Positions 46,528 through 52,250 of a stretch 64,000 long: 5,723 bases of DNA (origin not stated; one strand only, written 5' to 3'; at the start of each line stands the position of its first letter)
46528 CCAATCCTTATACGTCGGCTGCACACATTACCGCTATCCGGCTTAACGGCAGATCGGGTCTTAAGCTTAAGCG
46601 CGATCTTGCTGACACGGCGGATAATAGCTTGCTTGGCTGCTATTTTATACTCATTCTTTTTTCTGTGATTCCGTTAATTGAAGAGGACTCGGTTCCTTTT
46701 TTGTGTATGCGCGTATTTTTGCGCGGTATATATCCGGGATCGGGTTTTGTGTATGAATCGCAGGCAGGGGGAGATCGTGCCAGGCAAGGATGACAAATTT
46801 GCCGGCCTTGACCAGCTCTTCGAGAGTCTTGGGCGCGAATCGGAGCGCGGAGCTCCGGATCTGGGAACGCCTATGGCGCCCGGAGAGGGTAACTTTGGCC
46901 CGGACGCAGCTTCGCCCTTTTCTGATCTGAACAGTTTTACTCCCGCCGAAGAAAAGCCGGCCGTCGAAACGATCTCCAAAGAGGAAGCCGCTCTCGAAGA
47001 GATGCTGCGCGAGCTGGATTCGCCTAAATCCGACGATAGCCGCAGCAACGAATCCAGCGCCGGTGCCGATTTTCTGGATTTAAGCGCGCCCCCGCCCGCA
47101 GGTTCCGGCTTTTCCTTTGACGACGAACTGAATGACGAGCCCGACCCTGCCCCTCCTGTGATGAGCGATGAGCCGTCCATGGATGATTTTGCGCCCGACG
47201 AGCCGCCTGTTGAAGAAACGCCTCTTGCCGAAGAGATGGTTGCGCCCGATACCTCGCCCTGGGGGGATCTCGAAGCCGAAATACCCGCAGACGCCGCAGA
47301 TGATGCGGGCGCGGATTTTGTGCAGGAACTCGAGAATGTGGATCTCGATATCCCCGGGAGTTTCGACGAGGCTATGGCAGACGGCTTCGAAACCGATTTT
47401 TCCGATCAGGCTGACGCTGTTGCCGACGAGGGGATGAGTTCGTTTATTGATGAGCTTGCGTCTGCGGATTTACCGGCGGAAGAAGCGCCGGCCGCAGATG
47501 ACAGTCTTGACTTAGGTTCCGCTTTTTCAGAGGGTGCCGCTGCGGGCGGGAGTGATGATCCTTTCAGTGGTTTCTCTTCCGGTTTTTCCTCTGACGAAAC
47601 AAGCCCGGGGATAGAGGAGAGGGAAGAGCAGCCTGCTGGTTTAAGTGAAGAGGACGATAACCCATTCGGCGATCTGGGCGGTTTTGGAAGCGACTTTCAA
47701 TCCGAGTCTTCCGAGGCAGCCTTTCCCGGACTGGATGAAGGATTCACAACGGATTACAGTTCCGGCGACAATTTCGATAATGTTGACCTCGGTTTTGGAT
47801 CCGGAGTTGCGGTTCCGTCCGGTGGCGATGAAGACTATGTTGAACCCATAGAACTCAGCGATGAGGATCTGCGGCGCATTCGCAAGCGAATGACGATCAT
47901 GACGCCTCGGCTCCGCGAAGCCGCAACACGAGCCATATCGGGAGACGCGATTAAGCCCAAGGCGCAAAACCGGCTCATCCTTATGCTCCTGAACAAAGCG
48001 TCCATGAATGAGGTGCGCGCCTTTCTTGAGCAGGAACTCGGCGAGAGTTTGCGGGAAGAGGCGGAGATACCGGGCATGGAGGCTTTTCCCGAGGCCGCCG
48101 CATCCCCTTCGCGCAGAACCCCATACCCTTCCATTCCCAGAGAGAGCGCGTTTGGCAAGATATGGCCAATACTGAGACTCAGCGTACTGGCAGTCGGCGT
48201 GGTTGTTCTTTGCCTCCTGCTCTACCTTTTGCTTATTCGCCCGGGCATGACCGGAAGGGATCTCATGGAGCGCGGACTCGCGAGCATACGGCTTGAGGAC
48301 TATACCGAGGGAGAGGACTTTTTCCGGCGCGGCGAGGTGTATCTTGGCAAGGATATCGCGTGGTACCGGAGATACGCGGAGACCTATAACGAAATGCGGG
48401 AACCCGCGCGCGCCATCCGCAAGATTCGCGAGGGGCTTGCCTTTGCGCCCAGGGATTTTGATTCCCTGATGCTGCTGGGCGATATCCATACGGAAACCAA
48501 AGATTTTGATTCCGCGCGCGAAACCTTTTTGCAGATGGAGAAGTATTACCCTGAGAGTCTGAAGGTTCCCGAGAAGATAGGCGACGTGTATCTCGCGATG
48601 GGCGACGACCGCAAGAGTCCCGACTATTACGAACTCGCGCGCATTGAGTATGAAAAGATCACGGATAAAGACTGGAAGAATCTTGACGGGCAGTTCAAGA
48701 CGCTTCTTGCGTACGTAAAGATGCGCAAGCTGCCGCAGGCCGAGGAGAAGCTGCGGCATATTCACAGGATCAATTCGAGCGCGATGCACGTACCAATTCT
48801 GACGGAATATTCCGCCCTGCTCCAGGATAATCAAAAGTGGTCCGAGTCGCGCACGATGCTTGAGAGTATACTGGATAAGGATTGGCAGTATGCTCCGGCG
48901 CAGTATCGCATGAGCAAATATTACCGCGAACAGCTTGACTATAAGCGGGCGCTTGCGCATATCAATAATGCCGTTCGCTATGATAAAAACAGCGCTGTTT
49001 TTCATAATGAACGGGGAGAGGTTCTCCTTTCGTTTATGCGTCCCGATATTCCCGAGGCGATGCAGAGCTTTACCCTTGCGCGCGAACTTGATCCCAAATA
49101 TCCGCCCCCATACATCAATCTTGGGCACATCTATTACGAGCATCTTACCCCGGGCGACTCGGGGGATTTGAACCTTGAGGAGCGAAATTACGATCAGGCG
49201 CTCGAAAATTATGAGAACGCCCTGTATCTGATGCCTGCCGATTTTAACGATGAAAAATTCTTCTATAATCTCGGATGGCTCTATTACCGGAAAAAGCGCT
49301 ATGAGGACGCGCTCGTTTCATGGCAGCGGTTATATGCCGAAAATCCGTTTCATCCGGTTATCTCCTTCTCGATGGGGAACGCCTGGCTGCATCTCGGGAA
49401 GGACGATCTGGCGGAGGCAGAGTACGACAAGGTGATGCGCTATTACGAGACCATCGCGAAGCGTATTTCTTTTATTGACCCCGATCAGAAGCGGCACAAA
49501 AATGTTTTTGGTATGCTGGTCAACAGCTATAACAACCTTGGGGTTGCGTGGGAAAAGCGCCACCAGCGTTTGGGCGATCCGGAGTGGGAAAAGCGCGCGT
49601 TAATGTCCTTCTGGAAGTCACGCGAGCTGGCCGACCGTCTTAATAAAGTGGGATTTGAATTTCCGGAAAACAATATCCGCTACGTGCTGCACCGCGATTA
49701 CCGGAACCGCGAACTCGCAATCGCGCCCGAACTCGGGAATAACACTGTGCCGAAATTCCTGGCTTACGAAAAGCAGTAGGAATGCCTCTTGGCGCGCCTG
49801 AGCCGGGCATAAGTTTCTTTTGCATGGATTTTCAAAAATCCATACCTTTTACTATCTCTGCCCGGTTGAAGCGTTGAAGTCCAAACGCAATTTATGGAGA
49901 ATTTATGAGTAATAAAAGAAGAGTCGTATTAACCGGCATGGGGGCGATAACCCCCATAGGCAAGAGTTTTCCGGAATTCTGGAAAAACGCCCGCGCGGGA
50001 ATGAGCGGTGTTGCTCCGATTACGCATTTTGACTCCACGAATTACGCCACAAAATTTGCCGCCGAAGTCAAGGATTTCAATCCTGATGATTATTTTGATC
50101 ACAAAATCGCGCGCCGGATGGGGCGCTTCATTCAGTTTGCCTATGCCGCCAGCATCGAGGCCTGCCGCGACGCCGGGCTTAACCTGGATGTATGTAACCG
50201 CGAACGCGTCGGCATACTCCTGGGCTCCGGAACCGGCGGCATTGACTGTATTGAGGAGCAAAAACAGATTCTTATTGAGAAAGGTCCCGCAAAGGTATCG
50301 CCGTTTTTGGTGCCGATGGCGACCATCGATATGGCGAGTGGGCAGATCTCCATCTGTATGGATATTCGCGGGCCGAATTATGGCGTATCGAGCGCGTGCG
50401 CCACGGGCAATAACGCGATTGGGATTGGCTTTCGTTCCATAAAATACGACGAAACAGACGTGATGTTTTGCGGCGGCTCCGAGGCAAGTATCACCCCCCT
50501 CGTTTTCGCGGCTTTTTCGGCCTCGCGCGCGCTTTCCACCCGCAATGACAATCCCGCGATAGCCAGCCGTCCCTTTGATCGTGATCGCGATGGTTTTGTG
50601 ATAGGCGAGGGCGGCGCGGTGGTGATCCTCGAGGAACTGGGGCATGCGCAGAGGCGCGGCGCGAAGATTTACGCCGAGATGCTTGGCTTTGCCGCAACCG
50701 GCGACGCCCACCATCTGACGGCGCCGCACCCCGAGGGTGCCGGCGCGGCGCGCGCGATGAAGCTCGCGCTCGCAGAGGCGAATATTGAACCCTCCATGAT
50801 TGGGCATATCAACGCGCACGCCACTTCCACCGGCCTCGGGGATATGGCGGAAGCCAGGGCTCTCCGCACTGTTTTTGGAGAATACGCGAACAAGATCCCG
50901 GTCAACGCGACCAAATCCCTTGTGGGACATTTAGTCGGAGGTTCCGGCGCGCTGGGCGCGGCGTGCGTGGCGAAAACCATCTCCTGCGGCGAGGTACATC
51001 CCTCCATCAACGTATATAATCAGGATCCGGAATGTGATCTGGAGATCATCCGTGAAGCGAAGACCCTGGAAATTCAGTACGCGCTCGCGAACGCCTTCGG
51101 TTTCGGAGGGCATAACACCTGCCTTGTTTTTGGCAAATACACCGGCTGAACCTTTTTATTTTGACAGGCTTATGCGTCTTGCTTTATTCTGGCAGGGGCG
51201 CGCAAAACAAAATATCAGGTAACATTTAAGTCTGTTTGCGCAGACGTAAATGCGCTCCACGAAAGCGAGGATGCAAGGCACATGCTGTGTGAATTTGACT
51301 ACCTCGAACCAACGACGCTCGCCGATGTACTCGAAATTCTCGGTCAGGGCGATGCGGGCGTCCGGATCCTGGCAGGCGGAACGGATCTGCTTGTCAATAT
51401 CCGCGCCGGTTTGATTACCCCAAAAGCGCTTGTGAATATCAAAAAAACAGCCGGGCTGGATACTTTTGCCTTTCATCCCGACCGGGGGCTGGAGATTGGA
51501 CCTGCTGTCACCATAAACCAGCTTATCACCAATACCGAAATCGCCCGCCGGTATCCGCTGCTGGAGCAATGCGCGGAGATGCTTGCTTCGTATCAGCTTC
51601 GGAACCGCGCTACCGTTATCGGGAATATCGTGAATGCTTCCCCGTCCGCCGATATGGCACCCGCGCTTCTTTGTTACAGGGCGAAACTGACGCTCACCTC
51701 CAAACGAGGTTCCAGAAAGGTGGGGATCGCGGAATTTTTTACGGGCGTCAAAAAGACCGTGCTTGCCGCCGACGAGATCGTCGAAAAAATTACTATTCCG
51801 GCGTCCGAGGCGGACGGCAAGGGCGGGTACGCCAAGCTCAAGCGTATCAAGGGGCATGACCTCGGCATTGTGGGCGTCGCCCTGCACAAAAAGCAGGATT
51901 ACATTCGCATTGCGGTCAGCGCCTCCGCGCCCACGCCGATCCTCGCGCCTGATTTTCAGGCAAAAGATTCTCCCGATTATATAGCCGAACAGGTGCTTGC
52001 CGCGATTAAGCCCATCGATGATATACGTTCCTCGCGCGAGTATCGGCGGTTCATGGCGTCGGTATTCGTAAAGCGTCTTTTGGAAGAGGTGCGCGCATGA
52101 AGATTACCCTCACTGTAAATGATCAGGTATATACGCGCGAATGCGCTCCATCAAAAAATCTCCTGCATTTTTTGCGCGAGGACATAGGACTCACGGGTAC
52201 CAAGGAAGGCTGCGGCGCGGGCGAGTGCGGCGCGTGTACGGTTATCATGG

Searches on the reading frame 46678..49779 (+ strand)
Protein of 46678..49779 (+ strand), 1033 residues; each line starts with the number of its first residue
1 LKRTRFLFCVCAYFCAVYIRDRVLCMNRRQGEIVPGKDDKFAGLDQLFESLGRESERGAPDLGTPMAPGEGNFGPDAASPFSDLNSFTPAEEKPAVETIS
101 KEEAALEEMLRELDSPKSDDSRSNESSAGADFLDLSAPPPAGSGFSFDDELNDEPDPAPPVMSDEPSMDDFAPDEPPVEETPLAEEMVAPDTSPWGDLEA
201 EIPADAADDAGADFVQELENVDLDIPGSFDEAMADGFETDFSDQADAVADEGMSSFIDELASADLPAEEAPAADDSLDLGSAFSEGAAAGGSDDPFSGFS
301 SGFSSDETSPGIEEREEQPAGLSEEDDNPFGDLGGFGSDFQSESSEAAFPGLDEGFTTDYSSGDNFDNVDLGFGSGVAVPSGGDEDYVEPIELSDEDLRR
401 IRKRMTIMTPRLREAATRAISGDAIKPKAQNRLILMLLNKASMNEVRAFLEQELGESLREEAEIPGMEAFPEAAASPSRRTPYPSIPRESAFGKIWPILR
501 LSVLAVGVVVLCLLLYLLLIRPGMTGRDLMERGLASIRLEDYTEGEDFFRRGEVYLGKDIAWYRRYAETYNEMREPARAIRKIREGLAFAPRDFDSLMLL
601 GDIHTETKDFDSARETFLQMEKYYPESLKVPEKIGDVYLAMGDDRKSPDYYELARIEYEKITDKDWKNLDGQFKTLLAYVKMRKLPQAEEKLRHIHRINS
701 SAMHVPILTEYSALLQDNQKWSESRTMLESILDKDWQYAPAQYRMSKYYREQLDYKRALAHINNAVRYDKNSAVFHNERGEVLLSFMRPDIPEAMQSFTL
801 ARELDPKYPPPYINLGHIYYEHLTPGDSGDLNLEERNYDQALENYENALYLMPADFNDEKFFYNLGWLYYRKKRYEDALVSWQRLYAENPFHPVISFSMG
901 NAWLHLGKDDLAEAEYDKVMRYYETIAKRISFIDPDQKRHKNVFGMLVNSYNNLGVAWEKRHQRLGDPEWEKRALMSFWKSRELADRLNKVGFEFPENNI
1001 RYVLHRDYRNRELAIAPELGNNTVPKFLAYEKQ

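Call 61: search_protein_families(library=ncbifam, proteins=[window:46678-49779:+], max_evalue=0.00001)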
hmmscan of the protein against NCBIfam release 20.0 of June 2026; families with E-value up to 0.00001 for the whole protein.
window:46678-49779:+ (1033 aa): 7 families
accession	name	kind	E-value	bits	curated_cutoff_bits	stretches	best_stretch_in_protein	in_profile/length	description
NF047371.1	FlcA_CTERM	equivalog_domain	4.3e-71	240.2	300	1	399-990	3-605/646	periplasmic flagellar collar protein FlcA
TIGR02917.1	PEP_TPR_lipo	equivalog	1.1e-18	66.6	312.2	1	557-652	632-727/899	XrtA/PEP-CTERM system TPR-repeat protein PrsT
NF040959.1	MamA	equivalog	1.1e-13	51.2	200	0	659-805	61-203/204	magnetosome protein MamA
TIGR02795.1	tol_pal_ybgF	equivalog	1.2e-09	38.7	90.1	0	830-924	10-107/119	tol-pal system protein YbgF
TIGR02552.1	LcrH_SycD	equivalog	6.5e-09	35.6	104.8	0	850-922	43-115/136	SycD/LcrH family type III secretion system chaperone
TIGR02521.1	type_IV_pilW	equivalog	1.1e-08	35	154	0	723-815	49-138/234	type IV pilus biogenesis/stability protein PilW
NF033762.1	social_mot_Tgl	equivalog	1.4e-06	27.9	225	0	734-890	26-167/252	social motility TPR repeat lipoprotein Tgl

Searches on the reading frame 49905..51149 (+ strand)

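Call 61: search_protein_families(library=ncbifam, proteins=[window:49905-51149:+], max_evalue=0.00001)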
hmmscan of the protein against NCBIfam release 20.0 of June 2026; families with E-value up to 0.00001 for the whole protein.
window:49905-51149:+ (414 aa): 20 families
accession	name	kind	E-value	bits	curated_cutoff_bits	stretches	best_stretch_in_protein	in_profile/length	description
TIGR03150.1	fabF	equivalog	1.9e-167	557.1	493.75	1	5-409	1-406/407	beta-ketoacyl-ACP synthase II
NF005589.0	PRK07314.1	subfamily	2.6e-165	550.2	387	1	3-412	2-412/413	beta-ketoacyl-ACP synthase II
NF004970.0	PRK06333.1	subfamily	6e-140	466.8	525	1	3-413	2-423/424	beta-ketoacyl-ACP synthase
NF006434.0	PRK08722.1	equivalog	4.3e-130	434.3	759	1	3-411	2-413/414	beta-ketoacyl-ACP synthase II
NF006274.0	PRK08439.1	equivalog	3.6e-119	398.2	621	1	5-411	2-405/406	beta-ketoacyl-ACP synthase II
NF006587.0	PRK09116.1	equivalog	4.2e-96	322.2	470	1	5-412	2-407/408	beta-ketoacyl-ACP synthase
NF005935.0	PRK07967.1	equivalog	3.2e-93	312.8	630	1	5-413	2-405/406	beta-ketoacyl-ACP synthase I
NF005916.1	PRK07910.1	equivalog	2.5e-89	300.1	560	1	6-412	13-418/418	KasA/KasB family beta-ketoacyl-ACP synthase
NF005076.0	PRK06501.1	equivalog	6.9e-78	262.4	629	2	150-412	160-423/425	beta-ketoacyl-ACP synthase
NF005490.0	PRK07103.1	equivalog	7.8e-70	236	445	1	4-411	3-412/414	polyketide beta-ketoacyl:acyl carrier protein synthase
NF006618.0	PRK09185.1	subfamily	1.5e-68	231.6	407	1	6-411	4-392/394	beta-ketoacyl-ACP synthase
NF004618.0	PRK05952.1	equivalog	1.2e-61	208.8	455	1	6-411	3-382/384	beta-ketoacyl-ACP synthase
NF058662.1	cispenta_AmcF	equivalog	1.2e-58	199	325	1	159-410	123-368/369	cispentacin biosynthesis acyltransferase subunit AmcF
NF041183.1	Pks2_ls1_myc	equivalog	6.3e-37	126.1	2400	1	51-369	65-371/2086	sulfolipid-1 biosynthesis phthioceranic/hydroxyphthioceranic acid synthase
NF040607.1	mycolic_Pks13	equivalog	7.3e-35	119.8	2100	1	85-411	198-525/1680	polyketide synthase Pks13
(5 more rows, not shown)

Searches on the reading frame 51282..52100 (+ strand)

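Call 61: search_protein_families(library=ncbifam, proteins=[window:51282-52100:+], max_evalue=0.00001)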
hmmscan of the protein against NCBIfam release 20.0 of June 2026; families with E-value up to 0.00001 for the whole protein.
window:51282-52100:+ (272 aa): 8 families
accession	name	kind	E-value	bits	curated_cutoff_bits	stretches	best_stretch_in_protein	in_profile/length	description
NF043083.1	XdhB_XDHase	equivalog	1e-48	166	310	1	7-269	7-282/289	xanthine dehydrogenase subunit XdhB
NF007427.0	PRK09971.1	equivalog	1.9e-46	158.6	287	1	7-269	7-282/292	xanthine dehydrogenase FAD-binding subunit XdhB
NF041019.1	glyceraldDH_beta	equivalog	7.8e-44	150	350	1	4-270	5-280/280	glyceraldehyde dehydrogenase subunit beta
TIGR02963.1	xanthine_xdhA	equivalog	1.3e-36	126.2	467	1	8-267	196-465/468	xanthine dehydrogenase small subunit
TIGR03195.1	4hydrxCoA_B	equivalog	7.7e-34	117.3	404.55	2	2-117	2-115/321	4-hydroxybenzoyl-CoA reductase subunit beta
TIGR03312.1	Se_sel_red_FAD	hypoth_equivalog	1.3e-15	57.3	241.5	1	7-270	4-250/257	molybdopterin-dependent oxidoreductase FAD-binding subunit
TIGR03199.1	pucC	equivalog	6.4e-15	55.2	306.05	1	10-240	1-231/264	xanthine dehydrogenase subunit C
TIGR02969.1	mam_aldehyde_ox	subfamily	4.5e-06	24.4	1912.3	1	86-176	325-416/1330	aldehyde oxidase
